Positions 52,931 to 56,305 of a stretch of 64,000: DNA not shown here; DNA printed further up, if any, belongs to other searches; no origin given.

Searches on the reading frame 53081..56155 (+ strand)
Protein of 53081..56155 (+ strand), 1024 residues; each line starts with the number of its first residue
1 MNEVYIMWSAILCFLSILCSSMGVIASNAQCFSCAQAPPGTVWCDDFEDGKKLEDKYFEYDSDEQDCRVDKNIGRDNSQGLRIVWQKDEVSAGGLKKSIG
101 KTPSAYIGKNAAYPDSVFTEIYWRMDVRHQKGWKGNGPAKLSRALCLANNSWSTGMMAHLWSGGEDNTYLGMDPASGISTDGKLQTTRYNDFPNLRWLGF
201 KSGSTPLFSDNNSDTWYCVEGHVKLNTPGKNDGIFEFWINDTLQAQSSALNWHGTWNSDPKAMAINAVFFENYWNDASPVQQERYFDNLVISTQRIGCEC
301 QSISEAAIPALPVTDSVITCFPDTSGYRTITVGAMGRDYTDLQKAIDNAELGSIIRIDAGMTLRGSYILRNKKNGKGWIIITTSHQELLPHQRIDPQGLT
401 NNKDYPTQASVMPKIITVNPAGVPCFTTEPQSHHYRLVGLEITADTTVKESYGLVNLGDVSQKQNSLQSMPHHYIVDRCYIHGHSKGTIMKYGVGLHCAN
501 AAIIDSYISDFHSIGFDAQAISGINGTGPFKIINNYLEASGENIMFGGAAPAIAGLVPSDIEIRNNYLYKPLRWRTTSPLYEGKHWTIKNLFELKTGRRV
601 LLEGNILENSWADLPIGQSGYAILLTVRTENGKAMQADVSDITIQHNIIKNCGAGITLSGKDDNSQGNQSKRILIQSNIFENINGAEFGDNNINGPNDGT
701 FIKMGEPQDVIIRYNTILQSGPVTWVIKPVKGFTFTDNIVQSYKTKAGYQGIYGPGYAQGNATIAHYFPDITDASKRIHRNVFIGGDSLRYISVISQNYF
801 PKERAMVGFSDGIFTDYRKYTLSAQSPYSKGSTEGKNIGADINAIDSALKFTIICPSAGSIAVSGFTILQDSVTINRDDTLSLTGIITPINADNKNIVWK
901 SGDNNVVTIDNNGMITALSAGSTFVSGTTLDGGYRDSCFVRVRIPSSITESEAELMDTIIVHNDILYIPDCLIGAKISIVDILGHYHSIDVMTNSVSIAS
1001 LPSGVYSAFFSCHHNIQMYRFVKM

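Call 46: search_protein_families(library=pfam, proteins=[window:53081-56155:+], max_evalue=0.0001)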
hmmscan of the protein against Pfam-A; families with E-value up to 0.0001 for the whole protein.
window:53081-56155:+ (1024 aa): 2 families
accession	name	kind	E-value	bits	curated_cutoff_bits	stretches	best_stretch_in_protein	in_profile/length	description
PF02368.24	Big_2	-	2e-12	47.3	22.8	1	862-933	1-72/79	Bacterial Ig-like domain (group 2)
PF21294.4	Polysacc_lyase_14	-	3.9e-05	23.9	27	1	212-289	138-215/215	Polysaccharide lyase 14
